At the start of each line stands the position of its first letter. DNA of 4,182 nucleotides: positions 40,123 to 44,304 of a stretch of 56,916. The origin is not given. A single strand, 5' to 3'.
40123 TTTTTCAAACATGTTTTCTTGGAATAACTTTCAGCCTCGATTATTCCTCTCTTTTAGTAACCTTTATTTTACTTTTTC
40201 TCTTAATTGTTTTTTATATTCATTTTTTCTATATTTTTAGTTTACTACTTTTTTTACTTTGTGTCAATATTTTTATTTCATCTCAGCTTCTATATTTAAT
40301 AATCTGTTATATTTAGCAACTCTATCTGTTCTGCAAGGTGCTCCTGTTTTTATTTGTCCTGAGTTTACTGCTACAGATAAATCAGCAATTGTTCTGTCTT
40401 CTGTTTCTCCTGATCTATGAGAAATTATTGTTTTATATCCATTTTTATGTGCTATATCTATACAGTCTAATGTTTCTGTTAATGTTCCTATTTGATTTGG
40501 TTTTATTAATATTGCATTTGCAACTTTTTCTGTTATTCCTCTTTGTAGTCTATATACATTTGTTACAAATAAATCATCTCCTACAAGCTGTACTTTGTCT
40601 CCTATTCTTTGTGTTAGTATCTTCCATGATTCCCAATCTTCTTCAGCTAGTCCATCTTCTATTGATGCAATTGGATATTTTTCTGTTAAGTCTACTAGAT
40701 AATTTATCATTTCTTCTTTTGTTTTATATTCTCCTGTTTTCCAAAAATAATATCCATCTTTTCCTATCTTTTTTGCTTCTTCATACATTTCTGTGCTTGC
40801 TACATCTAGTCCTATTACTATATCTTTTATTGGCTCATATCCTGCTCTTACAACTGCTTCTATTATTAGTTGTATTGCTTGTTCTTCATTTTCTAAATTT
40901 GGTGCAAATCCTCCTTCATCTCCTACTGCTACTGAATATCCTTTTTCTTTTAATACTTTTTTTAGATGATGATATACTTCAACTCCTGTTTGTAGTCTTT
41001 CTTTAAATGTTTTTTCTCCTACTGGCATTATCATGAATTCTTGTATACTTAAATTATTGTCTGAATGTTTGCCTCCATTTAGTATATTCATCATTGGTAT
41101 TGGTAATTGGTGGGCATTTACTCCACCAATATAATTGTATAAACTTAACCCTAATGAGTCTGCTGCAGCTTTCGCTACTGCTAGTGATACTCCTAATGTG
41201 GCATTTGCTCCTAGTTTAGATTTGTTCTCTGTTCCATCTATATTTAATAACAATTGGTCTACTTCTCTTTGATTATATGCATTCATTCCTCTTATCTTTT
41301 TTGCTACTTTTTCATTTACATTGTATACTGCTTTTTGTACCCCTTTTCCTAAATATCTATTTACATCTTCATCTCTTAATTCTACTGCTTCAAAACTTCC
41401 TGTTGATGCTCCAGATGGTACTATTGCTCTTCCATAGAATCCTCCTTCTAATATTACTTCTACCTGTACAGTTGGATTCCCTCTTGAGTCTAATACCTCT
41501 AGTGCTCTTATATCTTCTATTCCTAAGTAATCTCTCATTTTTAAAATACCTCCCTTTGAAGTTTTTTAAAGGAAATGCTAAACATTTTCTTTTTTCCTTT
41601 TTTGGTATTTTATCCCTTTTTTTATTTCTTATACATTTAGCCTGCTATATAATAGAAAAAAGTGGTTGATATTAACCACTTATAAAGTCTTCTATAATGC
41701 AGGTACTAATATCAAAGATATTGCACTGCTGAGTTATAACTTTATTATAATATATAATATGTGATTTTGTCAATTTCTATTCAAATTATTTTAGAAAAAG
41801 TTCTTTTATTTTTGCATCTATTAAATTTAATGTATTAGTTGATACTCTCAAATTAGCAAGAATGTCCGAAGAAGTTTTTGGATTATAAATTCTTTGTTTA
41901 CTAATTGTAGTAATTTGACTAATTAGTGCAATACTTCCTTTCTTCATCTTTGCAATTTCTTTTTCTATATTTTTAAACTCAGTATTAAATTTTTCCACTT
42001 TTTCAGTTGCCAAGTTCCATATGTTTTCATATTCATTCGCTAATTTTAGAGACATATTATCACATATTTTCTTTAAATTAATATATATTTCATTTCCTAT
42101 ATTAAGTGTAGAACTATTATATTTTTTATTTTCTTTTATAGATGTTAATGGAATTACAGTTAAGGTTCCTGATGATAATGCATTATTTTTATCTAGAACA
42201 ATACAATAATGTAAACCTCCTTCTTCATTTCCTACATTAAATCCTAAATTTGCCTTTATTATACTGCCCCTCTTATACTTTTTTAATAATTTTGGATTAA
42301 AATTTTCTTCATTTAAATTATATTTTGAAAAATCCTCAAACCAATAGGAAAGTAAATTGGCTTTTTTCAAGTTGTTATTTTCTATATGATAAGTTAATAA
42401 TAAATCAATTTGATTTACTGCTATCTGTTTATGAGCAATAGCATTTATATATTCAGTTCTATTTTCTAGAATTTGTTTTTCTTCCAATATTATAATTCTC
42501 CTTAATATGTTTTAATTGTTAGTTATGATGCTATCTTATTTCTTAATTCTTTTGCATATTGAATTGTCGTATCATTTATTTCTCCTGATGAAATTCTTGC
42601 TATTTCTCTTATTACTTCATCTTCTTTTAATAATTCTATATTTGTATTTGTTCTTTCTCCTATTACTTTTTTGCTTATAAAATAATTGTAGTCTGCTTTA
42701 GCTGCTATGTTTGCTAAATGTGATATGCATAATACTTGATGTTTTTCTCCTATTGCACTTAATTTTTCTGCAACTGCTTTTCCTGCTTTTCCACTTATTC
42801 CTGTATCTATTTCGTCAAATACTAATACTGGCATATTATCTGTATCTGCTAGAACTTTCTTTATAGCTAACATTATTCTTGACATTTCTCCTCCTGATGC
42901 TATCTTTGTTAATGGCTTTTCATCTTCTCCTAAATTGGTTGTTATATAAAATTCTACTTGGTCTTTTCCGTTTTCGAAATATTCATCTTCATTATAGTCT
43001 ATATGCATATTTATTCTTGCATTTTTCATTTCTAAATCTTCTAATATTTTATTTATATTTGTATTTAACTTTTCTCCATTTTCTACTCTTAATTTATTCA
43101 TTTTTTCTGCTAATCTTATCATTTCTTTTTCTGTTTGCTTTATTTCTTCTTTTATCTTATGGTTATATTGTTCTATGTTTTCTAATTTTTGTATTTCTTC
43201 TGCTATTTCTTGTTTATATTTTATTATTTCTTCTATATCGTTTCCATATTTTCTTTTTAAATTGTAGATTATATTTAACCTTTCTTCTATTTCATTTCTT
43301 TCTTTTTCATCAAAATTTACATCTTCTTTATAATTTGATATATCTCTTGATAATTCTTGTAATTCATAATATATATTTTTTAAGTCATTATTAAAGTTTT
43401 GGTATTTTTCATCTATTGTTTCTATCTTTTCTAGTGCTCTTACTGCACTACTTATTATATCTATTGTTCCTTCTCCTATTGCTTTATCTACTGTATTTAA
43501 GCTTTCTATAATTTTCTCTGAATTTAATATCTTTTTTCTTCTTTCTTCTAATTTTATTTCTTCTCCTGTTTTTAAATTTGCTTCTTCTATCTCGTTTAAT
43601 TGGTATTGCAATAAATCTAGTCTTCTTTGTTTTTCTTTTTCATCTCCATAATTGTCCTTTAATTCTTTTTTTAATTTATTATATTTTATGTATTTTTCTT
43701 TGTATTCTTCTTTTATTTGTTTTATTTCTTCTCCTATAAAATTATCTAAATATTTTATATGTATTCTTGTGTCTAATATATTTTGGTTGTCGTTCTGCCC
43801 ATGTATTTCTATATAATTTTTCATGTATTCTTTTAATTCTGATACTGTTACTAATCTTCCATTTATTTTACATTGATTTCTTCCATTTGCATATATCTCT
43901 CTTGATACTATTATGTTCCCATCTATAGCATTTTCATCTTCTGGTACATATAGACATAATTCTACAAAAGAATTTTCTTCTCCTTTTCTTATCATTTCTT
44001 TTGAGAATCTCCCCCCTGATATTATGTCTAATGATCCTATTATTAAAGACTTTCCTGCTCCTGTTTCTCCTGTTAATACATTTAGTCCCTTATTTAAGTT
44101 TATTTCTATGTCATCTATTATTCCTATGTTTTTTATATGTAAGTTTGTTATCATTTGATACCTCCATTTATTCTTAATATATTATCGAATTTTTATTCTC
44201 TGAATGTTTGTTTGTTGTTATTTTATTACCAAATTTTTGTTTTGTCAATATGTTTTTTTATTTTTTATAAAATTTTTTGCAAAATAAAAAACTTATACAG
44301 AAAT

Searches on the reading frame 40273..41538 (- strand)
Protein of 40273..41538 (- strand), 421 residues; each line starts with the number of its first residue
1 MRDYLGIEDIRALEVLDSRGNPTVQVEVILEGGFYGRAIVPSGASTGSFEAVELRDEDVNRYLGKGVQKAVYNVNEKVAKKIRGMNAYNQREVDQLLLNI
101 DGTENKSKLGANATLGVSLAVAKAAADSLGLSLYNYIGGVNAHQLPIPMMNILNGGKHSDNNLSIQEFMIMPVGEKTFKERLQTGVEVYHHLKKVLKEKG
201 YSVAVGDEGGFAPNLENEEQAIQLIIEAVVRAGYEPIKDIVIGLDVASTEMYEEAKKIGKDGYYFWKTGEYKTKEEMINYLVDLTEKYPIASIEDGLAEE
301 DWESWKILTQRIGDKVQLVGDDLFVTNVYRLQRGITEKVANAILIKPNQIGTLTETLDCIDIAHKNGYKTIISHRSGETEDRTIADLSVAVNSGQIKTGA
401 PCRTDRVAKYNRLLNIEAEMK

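Call 6: search_protein_families(library=pfam, proteins=[window:40273-41538:-], max_evalue=0.001)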
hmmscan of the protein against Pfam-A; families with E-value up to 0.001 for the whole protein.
window:40273-41538:- (421 aa): 3 families
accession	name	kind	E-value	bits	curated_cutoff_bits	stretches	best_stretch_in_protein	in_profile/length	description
PF00113.28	Enolase_C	-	7.6e-118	393.5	21.5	1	143-420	2-281/296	Enolase, C-terminal TIM barrel domain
PF03952.21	Enolase_N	-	2.1e-58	196.6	35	1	7-137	1-131/131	Enolase, N-terminal domain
PF13378.12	MR_MLE_C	-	0.00012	22.4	29.4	1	273-390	56-168/219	Enolase C-terminal domain-like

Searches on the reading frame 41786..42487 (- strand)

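Call 7: search_protein_families(library=pfam, proteins=[window:41786-42487:-], max_evalue=0.001)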
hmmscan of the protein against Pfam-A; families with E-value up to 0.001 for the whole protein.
window:41786-42487:- (233 aa): 1 family
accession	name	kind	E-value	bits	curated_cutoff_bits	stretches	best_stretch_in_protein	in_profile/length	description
PF02452.23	PemK_toxin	-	4.7e-11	43.3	23.1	1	72-130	1-59/109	PemK-like, MazF-like toxin of type II toxin-antitoxin system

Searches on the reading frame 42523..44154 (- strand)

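Call 7: search_protein_families(library=pfam, proteins=[window:42523-44154:-], max_evalue=0.001)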
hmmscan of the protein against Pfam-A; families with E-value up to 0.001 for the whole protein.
window:42523-44154:- (543 aa): 3 families
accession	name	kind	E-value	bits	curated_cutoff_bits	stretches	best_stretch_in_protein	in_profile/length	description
PF13476.12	AAA_23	-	8.4e-08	33.5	27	1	5-278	2-199/201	AAA domain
PF02463.25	SMC_N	-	5.7e-07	29.6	40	1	2-495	2-213/220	RecF/RecN/SMC N terminal domain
PF13175.12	AAA_15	-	0.00023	21.3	32.1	1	1-268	1-263/374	AAA ATPase domain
